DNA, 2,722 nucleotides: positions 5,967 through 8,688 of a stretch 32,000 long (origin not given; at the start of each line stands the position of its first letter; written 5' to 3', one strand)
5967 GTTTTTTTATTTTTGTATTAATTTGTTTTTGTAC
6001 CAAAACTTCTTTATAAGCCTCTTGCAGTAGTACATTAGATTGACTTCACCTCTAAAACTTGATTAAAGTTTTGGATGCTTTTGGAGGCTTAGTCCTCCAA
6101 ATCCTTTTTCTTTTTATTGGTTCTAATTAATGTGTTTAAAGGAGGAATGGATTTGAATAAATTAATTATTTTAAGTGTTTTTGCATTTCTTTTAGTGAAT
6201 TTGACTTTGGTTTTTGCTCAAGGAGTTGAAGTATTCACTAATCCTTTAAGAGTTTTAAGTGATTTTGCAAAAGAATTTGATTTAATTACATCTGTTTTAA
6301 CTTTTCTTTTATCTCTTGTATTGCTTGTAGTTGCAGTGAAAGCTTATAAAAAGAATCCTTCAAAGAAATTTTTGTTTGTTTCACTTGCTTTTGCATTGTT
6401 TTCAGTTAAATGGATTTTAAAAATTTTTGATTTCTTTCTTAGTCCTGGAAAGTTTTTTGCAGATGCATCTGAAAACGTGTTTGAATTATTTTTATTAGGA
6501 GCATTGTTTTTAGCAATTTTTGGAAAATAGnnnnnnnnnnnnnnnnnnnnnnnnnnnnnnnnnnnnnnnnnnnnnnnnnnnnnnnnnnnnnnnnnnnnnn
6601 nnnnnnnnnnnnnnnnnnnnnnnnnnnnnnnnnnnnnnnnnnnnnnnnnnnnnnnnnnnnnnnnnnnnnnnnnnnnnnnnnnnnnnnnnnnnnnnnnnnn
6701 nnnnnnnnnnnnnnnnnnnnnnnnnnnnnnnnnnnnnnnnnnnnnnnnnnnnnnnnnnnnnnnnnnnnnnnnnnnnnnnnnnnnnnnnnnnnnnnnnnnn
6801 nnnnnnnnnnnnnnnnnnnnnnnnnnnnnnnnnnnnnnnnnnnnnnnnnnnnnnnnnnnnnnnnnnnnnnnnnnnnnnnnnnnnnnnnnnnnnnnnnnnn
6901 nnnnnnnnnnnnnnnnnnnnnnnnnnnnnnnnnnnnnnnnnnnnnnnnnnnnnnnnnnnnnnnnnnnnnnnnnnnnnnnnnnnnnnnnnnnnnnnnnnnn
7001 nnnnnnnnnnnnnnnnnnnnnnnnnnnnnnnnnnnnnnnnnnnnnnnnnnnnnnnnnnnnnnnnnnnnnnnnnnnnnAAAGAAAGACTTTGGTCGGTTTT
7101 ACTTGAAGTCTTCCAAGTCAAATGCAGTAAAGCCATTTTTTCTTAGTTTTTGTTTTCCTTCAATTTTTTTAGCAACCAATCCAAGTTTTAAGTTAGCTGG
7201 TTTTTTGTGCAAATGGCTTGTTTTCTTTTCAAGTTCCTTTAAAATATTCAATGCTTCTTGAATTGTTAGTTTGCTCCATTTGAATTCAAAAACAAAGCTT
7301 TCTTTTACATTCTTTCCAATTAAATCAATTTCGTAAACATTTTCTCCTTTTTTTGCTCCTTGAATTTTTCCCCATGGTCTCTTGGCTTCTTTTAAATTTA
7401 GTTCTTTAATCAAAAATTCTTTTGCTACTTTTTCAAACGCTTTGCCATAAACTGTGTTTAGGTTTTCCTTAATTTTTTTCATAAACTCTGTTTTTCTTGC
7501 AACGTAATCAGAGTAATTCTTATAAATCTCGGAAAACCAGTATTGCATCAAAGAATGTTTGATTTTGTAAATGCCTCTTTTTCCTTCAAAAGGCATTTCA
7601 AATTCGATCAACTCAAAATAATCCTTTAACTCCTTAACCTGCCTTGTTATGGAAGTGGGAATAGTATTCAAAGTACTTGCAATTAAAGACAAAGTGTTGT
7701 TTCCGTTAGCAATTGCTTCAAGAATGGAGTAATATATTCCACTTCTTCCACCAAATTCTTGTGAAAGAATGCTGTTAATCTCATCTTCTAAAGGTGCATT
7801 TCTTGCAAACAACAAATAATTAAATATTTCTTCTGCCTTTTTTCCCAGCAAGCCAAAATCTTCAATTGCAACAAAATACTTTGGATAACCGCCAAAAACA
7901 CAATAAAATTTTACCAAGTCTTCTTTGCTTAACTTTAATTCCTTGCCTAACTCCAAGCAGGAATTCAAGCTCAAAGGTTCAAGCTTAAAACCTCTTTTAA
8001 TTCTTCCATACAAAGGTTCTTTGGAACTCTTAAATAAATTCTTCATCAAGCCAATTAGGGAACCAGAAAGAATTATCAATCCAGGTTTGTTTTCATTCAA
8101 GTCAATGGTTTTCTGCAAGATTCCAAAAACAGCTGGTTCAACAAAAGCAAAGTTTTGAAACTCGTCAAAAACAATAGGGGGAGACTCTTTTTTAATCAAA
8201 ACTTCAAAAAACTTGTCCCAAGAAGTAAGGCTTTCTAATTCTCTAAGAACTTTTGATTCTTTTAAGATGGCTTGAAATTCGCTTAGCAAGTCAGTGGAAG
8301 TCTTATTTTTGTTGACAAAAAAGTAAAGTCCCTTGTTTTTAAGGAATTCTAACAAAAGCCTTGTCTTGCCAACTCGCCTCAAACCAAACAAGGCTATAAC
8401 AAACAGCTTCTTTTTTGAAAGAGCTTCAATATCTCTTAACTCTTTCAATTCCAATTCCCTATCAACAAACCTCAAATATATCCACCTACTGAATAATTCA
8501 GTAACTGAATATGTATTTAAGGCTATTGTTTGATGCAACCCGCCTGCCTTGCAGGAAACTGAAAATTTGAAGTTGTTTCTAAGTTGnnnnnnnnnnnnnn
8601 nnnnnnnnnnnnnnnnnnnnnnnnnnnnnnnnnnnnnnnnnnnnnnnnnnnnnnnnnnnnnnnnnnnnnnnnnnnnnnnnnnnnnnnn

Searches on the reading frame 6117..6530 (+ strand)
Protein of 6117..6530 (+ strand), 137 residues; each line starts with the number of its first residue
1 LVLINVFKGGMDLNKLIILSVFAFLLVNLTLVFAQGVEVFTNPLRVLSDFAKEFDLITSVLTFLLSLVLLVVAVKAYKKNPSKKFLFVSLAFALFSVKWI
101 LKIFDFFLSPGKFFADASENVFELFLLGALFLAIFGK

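Call 69: search_protein_families(library=pfam, proteins=[window:6117-6530:+], max_evalue=0.001)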
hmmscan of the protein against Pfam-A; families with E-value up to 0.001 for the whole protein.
window:6117-6530:+ (137 aa): 1 family
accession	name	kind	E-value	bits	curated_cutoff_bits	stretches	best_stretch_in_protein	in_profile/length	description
PF24283.1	DUF7471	-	0.00019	21.8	27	1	58-101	6-49/86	Family of unknown function (DUF7471)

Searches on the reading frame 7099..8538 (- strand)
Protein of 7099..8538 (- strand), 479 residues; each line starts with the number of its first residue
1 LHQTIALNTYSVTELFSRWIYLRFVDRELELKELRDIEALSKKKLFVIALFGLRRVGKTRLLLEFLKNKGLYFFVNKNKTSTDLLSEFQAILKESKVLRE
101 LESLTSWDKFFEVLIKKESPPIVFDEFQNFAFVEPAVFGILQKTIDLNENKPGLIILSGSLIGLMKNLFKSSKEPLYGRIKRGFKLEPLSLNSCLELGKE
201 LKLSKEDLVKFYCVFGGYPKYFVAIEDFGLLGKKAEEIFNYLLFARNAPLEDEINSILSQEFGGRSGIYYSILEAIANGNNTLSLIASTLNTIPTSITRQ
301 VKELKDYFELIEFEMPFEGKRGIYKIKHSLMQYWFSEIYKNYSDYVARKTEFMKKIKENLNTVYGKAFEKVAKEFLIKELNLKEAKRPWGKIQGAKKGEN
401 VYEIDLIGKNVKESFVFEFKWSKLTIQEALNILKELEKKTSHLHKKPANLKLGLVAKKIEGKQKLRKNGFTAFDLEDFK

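Call 17: search_protein_families(library=pfam, proteins=[window:7099-8538:-], max_evalue=0.001)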
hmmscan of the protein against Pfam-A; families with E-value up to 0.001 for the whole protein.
window:7099-8538:- (479 aa): 4 families
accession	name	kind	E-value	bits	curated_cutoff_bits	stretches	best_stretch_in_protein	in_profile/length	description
PF01637.24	ATPase_2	-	5.1e-15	56.3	33.2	1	24-223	1-223/225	ATPase domain predominantly from Archaea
PF03008.20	DUF234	-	8.2e-11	42.6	22.5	1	334-430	1-98/100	Archaea bacterial proteins of unknown function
PF13173.12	AAA_14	-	9.1e-11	42.3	27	1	47-192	4-126/129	AAA domain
PF13401.12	AAA_22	-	0.0007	20.4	27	0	47-160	7-123/130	AAA domain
